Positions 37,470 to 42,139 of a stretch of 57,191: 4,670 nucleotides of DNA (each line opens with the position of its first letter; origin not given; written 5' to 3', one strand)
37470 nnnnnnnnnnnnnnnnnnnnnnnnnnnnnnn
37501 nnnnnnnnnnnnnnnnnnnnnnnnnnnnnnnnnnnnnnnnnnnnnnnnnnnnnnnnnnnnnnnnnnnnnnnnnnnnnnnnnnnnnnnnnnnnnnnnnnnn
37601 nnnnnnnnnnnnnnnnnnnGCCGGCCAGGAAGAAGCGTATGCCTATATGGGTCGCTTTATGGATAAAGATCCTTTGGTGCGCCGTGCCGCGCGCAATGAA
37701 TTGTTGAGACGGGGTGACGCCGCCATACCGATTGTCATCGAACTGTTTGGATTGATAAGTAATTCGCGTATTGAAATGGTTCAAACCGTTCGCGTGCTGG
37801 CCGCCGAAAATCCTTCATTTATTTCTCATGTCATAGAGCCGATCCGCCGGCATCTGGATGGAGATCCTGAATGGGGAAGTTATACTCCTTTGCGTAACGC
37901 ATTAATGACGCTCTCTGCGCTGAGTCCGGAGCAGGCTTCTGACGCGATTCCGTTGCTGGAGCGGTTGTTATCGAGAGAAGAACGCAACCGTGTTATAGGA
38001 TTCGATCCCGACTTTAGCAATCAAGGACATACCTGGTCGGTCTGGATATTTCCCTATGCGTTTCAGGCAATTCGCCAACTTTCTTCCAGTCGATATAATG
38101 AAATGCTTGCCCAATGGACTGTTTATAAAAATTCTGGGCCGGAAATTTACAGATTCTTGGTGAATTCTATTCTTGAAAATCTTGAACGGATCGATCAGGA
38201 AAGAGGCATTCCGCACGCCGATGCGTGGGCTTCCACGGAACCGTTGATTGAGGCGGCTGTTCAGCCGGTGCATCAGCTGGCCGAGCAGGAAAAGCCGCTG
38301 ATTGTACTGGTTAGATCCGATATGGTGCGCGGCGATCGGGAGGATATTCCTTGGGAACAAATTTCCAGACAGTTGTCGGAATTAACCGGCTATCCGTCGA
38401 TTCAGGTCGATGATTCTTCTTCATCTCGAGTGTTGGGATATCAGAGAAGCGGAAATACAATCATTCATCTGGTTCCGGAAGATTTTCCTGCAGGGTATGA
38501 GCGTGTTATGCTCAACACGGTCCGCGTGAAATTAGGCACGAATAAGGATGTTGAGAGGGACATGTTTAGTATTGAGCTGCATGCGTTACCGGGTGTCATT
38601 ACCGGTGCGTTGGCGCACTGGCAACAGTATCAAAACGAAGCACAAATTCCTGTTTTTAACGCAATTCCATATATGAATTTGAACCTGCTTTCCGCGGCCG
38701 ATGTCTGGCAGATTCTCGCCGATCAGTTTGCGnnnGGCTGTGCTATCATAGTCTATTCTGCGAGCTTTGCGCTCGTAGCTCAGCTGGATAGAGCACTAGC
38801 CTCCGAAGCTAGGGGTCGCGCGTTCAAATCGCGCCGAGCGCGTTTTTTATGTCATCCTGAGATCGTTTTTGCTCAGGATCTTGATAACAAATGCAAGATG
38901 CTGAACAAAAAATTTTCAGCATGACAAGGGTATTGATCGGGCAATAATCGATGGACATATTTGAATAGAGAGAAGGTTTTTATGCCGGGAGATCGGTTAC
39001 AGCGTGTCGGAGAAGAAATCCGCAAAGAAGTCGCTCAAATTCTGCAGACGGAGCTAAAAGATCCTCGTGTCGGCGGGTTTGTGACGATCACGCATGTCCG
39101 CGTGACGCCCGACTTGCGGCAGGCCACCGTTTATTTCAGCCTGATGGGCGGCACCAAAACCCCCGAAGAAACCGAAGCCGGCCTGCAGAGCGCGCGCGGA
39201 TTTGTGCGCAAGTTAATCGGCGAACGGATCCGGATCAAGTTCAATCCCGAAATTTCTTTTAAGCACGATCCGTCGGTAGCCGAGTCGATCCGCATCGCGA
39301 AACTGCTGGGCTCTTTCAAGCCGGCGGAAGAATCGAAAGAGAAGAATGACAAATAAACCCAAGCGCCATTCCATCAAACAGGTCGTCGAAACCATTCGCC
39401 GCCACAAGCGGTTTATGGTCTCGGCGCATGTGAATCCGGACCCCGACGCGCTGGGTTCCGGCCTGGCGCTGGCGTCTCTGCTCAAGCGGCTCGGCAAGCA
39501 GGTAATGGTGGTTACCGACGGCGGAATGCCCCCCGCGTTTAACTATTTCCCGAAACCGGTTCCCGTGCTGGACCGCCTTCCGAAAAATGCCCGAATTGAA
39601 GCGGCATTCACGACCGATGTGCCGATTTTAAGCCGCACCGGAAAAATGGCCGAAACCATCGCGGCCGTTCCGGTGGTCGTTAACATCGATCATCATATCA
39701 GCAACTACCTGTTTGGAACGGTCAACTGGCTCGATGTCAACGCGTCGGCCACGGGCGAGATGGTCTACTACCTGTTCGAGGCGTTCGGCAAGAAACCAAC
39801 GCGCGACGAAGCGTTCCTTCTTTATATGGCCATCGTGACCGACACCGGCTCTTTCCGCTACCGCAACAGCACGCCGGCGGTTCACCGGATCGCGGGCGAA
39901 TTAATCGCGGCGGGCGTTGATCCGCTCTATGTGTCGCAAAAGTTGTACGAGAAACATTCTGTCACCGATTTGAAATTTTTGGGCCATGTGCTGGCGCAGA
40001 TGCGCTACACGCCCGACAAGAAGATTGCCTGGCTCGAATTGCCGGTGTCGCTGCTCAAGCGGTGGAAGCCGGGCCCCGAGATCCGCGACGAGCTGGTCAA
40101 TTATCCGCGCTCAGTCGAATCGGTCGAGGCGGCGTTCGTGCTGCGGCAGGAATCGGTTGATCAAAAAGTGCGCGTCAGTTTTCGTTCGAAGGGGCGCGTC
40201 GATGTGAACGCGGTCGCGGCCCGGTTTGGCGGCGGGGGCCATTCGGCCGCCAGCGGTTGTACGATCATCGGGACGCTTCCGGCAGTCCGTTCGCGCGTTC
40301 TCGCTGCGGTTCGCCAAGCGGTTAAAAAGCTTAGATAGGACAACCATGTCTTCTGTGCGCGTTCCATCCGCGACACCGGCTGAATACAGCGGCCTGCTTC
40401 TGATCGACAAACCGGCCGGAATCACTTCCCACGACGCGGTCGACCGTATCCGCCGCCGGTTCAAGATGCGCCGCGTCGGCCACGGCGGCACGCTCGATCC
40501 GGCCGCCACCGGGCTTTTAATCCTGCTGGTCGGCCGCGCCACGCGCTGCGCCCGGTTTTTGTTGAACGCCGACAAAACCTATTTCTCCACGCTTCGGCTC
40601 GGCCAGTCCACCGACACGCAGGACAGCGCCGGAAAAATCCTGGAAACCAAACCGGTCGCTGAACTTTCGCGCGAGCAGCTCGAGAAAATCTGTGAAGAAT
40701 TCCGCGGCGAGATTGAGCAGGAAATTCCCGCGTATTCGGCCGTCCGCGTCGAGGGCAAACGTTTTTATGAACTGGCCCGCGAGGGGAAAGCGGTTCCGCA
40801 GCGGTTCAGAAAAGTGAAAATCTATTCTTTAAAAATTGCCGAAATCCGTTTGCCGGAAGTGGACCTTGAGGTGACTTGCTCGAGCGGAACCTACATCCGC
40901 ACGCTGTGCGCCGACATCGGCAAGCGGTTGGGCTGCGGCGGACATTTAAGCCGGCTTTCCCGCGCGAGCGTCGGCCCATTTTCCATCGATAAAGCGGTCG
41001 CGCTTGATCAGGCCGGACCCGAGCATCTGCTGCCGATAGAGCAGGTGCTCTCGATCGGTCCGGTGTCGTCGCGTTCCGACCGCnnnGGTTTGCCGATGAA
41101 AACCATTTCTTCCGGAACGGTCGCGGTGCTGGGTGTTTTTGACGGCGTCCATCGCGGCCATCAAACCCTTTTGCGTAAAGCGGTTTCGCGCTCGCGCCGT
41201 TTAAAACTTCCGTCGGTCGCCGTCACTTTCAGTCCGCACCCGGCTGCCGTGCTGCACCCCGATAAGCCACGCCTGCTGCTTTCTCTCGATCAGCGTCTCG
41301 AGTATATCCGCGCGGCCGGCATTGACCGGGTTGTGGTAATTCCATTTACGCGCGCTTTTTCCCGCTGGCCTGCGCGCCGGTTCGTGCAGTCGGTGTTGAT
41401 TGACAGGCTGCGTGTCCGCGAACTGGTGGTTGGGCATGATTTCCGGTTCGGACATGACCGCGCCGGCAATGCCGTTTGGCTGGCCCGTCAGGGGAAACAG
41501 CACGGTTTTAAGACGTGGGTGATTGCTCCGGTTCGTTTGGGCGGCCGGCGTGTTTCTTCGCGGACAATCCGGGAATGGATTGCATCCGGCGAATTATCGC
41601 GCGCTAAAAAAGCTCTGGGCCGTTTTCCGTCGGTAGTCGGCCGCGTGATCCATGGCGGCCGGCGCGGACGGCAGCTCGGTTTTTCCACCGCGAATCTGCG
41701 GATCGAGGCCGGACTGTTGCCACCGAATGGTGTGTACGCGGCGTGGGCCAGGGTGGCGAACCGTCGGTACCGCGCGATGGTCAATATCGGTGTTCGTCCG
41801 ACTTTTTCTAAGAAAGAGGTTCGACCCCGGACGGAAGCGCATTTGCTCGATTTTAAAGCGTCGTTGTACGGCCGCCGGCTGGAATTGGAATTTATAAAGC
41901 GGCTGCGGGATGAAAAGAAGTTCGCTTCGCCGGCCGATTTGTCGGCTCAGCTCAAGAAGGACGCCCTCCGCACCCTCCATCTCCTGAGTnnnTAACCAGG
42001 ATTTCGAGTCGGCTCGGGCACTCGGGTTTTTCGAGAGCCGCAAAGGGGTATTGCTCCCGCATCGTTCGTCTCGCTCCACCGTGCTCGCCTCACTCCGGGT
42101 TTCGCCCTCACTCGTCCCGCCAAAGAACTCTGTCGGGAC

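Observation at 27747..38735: Orphan operon of two translationally coupled giant exported proteins (2,081 aa + 1,542 aa)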

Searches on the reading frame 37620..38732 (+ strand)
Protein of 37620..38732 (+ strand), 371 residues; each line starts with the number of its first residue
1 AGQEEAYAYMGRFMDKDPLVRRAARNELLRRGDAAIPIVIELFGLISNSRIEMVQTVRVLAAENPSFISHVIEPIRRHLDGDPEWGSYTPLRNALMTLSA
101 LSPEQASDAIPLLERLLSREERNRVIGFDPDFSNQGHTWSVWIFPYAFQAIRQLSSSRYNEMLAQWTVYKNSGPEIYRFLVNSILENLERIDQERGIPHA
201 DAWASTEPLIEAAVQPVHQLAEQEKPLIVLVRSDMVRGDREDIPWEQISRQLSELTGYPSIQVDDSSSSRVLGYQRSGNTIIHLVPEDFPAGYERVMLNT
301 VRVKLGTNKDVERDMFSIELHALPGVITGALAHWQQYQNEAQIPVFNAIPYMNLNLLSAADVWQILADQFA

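Call 38: search_protein_families(library=pfam, proteins=[window:37620-38732:+], max_evalue=10)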
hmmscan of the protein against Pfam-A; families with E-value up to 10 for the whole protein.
window:37620-38732:+ (371 aa): 1 family
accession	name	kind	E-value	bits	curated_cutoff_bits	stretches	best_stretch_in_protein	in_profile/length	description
PF13646.12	HEAT_2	-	0.048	14.4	27.7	1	15-43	42-71/88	HEAT repeats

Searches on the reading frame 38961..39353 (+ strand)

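Call 27: search_protein_families(library=pfam, proteins=[window:38961-39353:+], max_evalue=0.001)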
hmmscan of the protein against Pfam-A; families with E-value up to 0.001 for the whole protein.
window:38961-39353:+ (131 aa): 1 family
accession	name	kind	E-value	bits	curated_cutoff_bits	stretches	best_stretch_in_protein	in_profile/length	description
PF02033.23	RBFA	-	5e-34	117.2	34.7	1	12-116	1-105/105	Ribosome-binding factor A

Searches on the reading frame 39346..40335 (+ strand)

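Call 9: search_protein_families(library=pfam, proteins=[window:39346-40335:+], max_evalue=0.001)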
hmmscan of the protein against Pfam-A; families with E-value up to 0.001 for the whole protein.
window:39346-40335:+ (330 aa): 2 families
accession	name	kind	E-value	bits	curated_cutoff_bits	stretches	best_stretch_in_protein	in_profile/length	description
PF01368.27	DHH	-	2.6e-14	54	28.1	1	23-163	2-125/125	DHH family, N-terminal domain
PF02272.25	DHHA1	-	8.1e-11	42.7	25.9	1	248-327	19-101/102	DHHA1 domain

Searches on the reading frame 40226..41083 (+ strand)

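Call 9: search_protein_families(library=pfam, proteins=[window:40226-41083:+], max_evalue=0.001)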
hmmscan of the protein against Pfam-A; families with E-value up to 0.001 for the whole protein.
window:40226-41083:+ (286 aa): 2 families
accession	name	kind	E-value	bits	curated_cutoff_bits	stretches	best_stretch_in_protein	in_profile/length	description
PF01509.24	TruB_N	-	5.5e-55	186.3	27.3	1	76-224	1-149/149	TruB family pseudouridylate synthase (N terminal domain)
PF16198.10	TruB_C_2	-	1.9e-10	41.1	29.3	1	225-262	1-38/66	tRNA pseudouridylate synthase B C-terminal domain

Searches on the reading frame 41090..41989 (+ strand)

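Call 9: search_protein_families(library=pfam, proteins=[window:41090-41989:+], max_evalue=0.001)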
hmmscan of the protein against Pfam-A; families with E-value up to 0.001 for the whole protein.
window:41090-41989:+ (300 aa): 3 families
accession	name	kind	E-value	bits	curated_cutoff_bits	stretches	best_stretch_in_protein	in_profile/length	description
PF06574.18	FAD_syn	-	1.1e-47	162.3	27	1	6-158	4-157/158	FAD synthetase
PF01687.23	Flavokinase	-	9.4e-39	132.9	19.6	1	176-296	1-121/124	Riboflavin kinase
PF01467.32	CTP_transf_like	-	0.00089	19.9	21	0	14-117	3-89/133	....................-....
